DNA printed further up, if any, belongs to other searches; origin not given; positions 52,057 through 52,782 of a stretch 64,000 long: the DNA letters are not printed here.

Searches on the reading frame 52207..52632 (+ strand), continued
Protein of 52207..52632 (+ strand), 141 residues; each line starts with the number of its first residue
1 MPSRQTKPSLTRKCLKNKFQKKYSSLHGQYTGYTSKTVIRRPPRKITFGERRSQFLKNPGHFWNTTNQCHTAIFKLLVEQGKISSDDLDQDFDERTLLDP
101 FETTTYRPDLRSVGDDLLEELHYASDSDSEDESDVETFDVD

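Call 36: find_encoding_contigs(protein=P0013, flank=8000, max_places=3)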
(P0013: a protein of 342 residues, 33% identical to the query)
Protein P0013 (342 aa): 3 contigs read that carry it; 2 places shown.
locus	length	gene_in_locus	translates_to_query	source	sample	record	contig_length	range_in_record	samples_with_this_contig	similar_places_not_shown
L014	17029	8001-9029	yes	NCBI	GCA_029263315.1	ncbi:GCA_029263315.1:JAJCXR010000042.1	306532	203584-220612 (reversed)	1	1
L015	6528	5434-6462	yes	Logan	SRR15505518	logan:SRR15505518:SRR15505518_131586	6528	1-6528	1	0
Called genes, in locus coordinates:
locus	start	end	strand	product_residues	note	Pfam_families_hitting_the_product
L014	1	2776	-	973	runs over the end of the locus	-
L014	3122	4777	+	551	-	-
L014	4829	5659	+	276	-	-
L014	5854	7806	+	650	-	PF13428:TPR_14 (faint), PF00515:TPR_1 (faint), PF07719:TPR_2 (faint), PF13174:TPR_6 (faint), PF13181:TPR_8 (faint), PF13414:TPR_11 (weak), PF13432:TPR_16 (weak), PF13517:FG-GAP_3 (weak), +3 more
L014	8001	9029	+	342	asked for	-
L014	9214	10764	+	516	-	PF00515:TPR_1 (faint), PF07719:TPR_2 (faint), PF13181:TPR_8 (faint), PF13432:TPR_16 (faint), PF13414:TPR_11 (faint), PF13428:TPR_14 (faint), PF14559:TPR_19 (faint)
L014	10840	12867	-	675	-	-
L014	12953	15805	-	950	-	PF00069:Pkinase, PF07714:PK_Tyr_Ser-Thr, PF13424:TPR_12, PF24885:TPR_NPHP3, PF13424:TPR_12, PF13374:TPR_10, PF13374:TPR_10, PF13424:TPR_12, +16 more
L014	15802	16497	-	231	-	PF07638:Sigma70_ECF, PF08281:Sigma70_r4_2, PF04545:Sigma70_r4 (weak)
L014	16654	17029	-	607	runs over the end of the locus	-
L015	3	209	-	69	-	?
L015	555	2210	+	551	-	-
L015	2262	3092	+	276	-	-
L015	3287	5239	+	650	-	PF13428:TPR_14 (faint), PF00515:TPR_1 (faint), PF07719:TPR_2 (faint), PF13174:TPR_6 (faint), PF13181:TPR_8 (faint), PF13414:TPR_11 (weak), PF13432:TPR_16 (weak), PF13517:FG-GAP_3 (weak), +3 more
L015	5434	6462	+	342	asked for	-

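Call 42: search_solved_structures(query=A2, max_evalue=10, show_alignments=3)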
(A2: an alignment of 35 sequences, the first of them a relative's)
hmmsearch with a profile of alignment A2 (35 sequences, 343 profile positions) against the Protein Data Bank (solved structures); distinct sequences matched with E-value up to 10: 3.
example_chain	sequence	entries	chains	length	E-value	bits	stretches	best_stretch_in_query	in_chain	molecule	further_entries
6frk_v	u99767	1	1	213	0.85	12.1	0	87-136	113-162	SRP receptor beta subunit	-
2fh5_B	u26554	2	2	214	0.94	12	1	83-136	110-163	Signal recognition particle receptor beta subunit | Signal recognition particle receptor beta subunit (SR b)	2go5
7obq_v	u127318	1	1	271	1.9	10.9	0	87-135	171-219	Signal recognition particle receptor subunit beta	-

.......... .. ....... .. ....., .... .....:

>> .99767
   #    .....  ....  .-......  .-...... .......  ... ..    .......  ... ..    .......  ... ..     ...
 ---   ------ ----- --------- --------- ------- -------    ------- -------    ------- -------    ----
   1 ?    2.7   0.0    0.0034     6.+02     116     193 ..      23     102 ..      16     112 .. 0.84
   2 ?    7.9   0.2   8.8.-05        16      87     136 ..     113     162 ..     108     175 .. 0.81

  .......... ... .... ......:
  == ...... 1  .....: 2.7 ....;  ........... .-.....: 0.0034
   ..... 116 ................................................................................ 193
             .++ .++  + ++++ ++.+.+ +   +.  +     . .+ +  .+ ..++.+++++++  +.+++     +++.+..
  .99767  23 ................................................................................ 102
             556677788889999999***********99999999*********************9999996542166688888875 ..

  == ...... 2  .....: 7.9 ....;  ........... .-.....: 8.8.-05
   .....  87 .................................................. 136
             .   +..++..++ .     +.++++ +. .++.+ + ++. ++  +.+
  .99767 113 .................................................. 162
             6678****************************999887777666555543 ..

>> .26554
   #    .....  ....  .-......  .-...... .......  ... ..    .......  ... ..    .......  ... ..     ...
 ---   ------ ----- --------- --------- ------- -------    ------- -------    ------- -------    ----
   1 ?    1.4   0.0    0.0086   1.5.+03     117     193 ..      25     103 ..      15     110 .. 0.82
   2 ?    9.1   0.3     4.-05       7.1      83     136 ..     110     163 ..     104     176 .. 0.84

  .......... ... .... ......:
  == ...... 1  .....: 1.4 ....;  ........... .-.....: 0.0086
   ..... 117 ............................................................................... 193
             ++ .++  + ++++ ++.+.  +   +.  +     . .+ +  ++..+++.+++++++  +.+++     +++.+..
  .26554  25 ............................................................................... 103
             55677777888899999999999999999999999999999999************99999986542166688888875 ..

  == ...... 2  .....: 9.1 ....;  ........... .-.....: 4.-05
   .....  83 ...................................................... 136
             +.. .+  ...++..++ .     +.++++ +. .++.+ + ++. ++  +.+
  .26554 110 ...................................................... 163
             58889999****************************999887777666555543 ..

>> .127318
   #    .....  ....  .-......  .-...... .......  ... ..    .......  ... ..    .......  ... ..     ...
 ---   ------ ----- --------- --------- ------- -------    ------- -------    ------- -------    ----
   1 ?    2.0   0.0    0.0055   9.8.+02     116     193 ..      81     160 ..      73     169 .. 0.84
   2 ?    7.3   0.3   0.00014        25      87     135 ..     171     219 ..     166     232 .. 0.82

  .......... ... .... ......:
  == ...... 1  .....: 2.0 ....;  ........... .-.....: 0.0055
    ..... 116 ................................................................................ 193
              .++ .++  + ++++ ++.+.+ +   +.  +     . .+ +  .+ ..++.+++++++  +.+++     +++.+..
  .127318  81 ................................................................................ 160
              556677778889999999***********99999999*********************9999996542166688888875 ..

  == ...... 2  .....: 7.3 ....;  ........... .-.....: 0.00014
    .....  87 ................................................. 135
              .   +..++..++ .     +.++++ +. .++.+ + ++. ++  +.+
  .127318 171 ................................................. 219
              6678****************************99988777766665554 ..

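Call 51: predict_structure(alignment_id=A2)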
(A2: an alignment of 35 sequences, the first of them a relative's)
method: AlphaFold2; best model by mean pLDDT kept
length: 351 residues; sequences in the alignment: 35
mean_pLDDT: 81.7   pTM: 0.84
mean pLDDT of the five models: 81.7, 78.9, 78.2, 74.7, 73.4
residues with pLDDT >= 90: 143; 70-90: 143; 50-70: 40; < 50: 25
segments of 3 or more residues with pLDDT < 50: 330-351
pLDDT, mean of each block of 10 residues (from residue 1): 59 88 78 81 75 90 89 86 93 93 75 82 91 83 88 63 72 83 98 95 95 96 96 93 92 96 88 92 95 89 71 66 55 44 34 35
secondary structure, 60 per line:
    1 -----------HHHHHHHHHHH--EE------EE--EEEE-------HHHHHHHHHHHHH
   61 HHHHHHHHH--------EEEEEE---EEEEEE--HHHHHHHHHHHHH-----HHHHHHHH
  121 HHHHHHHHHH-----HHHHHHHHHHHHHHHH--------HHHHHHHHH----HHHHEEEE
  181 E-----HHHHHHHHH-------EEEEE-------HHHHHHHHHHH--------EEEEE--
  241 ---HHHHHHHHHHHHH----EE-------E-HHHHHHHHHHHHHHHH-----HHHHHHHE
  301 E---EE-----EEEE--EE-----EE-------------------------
elements in order: H12-22 E37-40 H48-69 E78-83 E87-92 H95-107 H113-130 H136-151 H160-168 H173-176 E177-181 H187-195 E203-207 H215-225 E234-238 H244-256 H272-287 H293-299 E312-315

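Call 55: fold_search(model_id=the predicted structure, library=pdb)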
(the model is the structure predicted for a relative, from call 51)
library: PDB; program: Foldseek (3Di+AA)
matches with E <= 10: 77; with E <= 0.001: 0
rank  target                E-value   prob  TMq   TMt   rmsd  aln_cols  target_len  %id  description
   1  9n6b_B                1.4e+00  0.02  0.07  0.05  22.1       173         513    7  Structure of the retron IA complex with HNH nuclease in the "up" orientation (released 2025-04-23)
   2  8p8j_B                1.7e+00  0.04  0.12  0.08  15.9       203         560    9  Structure of 5D3-Fab and nanobody(Nb96)-bound ABCG2 (released 2023-08-30)
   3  5n6x_A                1.9e+00  0.01  0.09  0.09  22.2       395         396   11  Crystal structure of the Legionella effector WipA (released 2017-04-19)
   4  2kbf_MODEL_1_A        2.4e+00  0.04  0.18  0.27  12.8       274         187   11  solution structure of carboxyl-terminal domain of Dbp5p (released 2009-10-13)
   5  6lqo_B                2.4e+00  0.03  0.14  0.18  16.0       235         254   11  EBV tegument protein BBRF2/BSRF1 complex (released 2020-10-07)
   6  8hmf_D                2.7e+00  0.04  0.15  0.05  13.0       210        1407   12  head module state 2 of Tetrahymena IFT-A (released 2023-06-14)
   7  3ab2_A                2.8e+00  0.03  0.12  0.11  10.6       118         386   16  Crystal structure of aspartate kinase from Corynebacterium glutamicum in complex with threonine (released 2010-06-23)
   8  9hfr_A                2.8e+00  0.01  0.11  0.11  18.2       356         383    9  Cryo-EM structure of human CDADC1 inactive mutant (E400A): hexamer without a ligand (released 2025-04-30)
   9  8qcb_B                3.0e+00  0.04  0.11  0.06  16.5       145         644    8  CryoEM structure of a S. Cerevisiae Ski2387 complex in the open state (released 2023-11-08)
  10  5sxg_B                3.2e+00  0.06  0.13  0.23   8.5       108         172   13  Crystal Structure of the Cancer Genomic DNA Mutator APOBEC3B (released 2017-12-27)
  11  7osf_B                3.2e+00  0.02  0.09  0.10  14.1       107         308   15  ABC Transporter complex NosDFYL, R-domain 1 (released 2022-06-22)
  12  9vhl_D                3.6e+00  0.02  0.10  0.08  14.8       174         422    9  cryoEM structure of retron-Eco7 complex (form II) (released 2026-01-07)
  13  8sux_C                3.8e+00  0.01  0.10  0.09  14.2       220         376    9  Structure of E. coli PtuA hexamer (released 2024-01-10)
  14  8xyn_B                4.2e+00  0.06  0.10  0.13   3.4        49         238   16  Structure of the engineered retro-aldolase RA95.5-8 (released 2024-07-24)
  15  1wrm                  4.2e+00  0.03  0.16  0.28  11.2       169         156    9  Crystal structure of JSP-1 (released 2005-10-22)
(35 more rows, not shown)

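Call 59: search_protein_families(library=padloc, proteins=[P0022, P0006, P0013, P0033, window:52207-52632:+], max_evalue=0.1)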
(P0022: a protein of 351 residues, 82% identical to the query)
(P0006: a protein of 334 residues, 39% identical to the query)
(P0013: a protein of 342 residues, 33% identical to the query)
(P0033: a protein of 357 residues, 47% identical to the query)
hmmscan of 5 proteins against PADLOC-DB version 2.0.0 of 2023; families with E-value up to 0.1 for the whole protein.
P0022 (351 aa): 0 families

P0006 (334 aa): 1 family
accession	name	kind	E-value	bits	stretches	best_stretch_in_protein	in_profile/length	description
PDLC03815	RTasDUF1848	-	0.006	14.4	1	127-237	135-237/242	DRT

P0013 (342 aa): 0 families

P0033 (357 aa): 0 families

window:52207-52632:+ (141 aa): 0 families

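Call 62: search_protein_families(library=pfam, alignment_id=A2, max_evalue=1)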
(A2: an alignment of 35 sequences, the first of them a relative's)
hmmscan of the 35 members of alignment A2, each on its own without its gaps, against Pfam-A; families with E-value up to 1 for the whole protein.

A. member 1, P0022 (351 aa): 3 families
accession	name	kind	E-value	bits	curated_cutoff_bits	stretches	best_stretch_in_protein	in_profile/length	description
PF12404.13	DUF3663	-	0.0078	16.6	25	1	165-218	16-67/77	Peptidase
PF12636.12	DUF3781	-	0.013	15.8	27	1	183-226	21-63/72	Protein of unknown function (DUF3781)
PF00383.29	dCMP_cyt_deam_1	-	0.27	11.6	25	1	211-252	51-92/102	Cytidine and deoxycytidylate deaminase zinc-binding region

B. families by the number of members that match (of 35 scanned): 43 families (the first 25 are shown)
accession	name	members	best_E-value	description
PF00383.29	dCMP_cyt_deam_1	11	0.0057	Cytidine and deoxycytidylate deaminase zinc-binding region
PF18750.7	SNAD4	9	0.017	Secreted Novel AID/APOBEC-like Deaminase 4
PF08210.17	APOBEC_N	6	0.015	APOBEC-like N-terminal domain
PF18772.7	APOBEC2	6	0.026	APOBEC2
PF14440.12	XOO_2897-deam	5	0.032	Xanthomonas XOO_2897-like deaminase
PF14213.11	DUF4325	3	0.016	STAS-like domain of unknown function (DUF4325)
PF18782.7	NAD2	3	0.032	Novel AID APOBEC clade 2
PF12404.13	DUF3663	2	0.0078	Peptidase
PF03114.23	BAR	2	0.0098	BAR domain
PF01410.23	COLFI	2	0.01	Fibrillar collagen C-terminal domain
PF04799.18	Fzo_mitofusin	2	0.017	fzo-like conserved region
PF18055.7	RPN6_N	1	0.00051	26S proteasome regulatory subunit RPN6 N-terminal domain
PF00213.23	OSCP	1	0.0097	ATP synthase delta (OSCP) subunit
PF11343.13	DUF3145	1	0.011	Protein of unknown function (DUF3145)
PF12636.12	DUF3781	1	0.013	Protein of unknown function (DUF3781)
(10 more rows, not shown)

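Call 69: find_related_loci(query=A2, collection=metagenome_contigs, flank=6000)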
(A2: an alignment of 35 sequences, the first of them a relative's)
Query A2 (351 aa) in metagenome_contigs; peptide patterns used: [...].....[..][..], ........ (x = any residue, [..] = any of these).
307 stretches matched a pattern; 4 encode a relative of the query (tblastn E <= 1e-3); 4 distinct loci.
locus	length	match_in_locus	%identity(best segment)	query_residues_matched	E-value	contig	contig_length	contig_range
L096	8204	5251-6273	42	8-351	2e-73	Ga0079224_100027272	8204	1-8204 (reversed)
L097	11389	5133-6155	39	1-340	8e-73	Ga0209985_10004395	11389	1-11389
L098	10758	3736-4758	39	1-340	8e-73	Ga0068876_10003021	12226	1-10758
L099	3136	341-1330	36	6-331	2e-60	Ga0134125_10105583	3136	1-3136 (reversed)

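Call 71: predict_structure(alignment_id=A4)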
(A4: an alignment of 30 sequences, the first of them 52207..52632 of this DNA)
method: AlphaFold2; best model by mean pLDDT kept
length: 141 residues; sequences in the alignment: 30
mean_pLDDT: 66.0   pTM: 0.46
mean pLDDT of the five models: 66.0, 63.0, 59.7, 59.1, 56.9
residues with pLDDT >= 90: 0; 70-90: 58; 50-70: 77; < 50: 6
segments of 3 or more residues with pLDDT < 50: none
pLDDT, mean of each block of 10 residues (from residue 1): 57 72 67 71 74 62 68 79 75 60 68 66 53 53 47
secondary structure, 60 per line:
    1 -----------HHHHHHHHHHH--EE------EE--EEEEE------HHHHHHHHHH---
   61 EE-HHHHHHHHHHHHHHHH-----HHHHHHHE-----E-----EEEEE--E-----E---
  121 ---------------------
elements in order: H12-22 E37-41 H48-57 H64-79 H85-91 E104-108

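Call 80: fold_search(model_id=the predicted structure, library=viral)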
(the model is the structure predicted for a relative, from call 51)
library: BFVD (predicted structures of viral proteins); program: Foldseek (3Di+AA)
matches with E <= 10: 100; with E <= 0.001: 0
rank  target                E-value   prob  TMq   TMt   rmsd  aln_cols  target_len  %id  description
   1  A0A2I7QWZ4            2.0e-01  0.15  0.11  0.17  13.6       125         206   10  (no name in the UniProt tables at hand)
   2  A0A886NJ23            1.4e+00  0.01  0.09  0.08  20.2       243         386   11  (no name in the UniProt tables at hand)
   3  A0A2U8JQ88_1          1.6e+00  0.06  0.10  0.04  17.8       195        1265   10  Genome polyprotein [Renmark bee virus 5]
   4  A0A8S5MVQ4            1.8e+00  0.06  0.11  0.10  11.4       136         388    9  Protein recA [Siphoviridae sp. ctsBB38]
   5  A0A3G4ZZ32            2.0e+00  0.02  0.11  0.08  16.4       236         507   11  Ankyrin repeat protein [Gaeavirus sp.]
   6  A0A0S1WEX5            2.1e+00  0.01  0.11  0.08  20.1       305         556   12  (no name in the UniProt tables at hand)
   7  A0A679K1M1            2.3e+00  0.03  0.09  0.17   8.9        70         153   11  Phage Tail assembly chaperone [Xanthomonas phage Suba]
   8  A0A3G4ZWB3            2.5e+00  0.01  0.08  0.13  18.6       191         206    7  Thioredoxin domain-containing protein [Faunusvirus sp.]
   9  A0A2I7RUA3            2.8e+00  0.06  0.10  0.15   7.8        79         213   19  (no name in the UniProt tables at hand)
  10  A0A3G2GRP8            2.8e+00  0.03  0.12  0.10  11.0       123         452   12  (no name in the UniProt tables at hand)
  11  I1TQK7                2.9e+00  0.08  0.14  0.16  12.4       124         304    8  (no name in the UniProt tables at hand)
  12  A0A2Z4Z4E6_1          2.9e+00  0.05  0.12  0.05  16.6       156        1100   12  (no name in the UniProt tables at hand)
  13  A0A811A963            2.9e+00  0.04  0.17  0.07  10.0       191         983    7  (no name in the UniProt tables at hand)
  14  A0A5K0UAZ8            3.1e+00  0.04  0.13  0.07  17.8       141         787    9  Uncharacterized protein [Yasminevirus sp. GU-2018]
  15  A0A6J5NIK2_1          3.1e+00  0.02  0.12  0.05  17.1       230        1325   13  Uncharacterized protein [uncultured Caudovirales phage]
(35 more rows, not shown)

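Call 82: search_protein_families(library=pfam, proteins=[L011:4266-4652:+], max_evalue=0.001)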
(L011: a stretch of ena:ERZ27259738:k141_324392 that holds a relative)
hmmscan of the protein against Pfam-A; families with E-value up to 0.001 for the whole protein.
L011:4266-4652:+ (128 aa): 0 families

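Call 86: search_protein_families(library=ncbifam, proteins=[P0022, P0006, P0032, P0013, P0033, L011:4266-4652:+], max_evalue=0.1)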
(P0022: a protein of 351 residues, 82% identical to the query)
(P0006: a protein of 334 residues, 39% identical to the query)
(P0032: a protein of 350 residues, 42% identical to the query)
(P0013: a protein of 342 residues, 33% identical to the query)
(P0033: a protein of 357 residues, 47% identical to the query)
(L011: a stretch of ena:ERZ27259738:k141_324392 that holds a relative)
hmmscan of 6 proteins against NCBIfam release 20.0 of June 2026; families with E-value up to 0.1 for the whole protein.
P0022 (351 aa): 0 families

P0006 (334 aa): 0 families

P0032 (350 aa): 0 families

P0013 (342 aa): 2 families
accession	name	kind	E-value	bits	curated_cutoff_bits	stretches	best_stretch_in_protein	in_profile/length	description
TIGR01211.1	ELP3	subfamily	0.01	14.4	350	1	139-237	129-228/522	tRNA uridine(34) 5-carboxymethylaminomethyl modification radical SAM/GNAT enzyme Elp3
NF001301.1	PRK00249.1-1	equivalog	0.02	14.6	280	1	94-139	47-92/224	flagellar basal body L-ring protein FlgH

P0033 (357 aa): 0 families

L011:4266-4652:+ (128 aa): 0 families
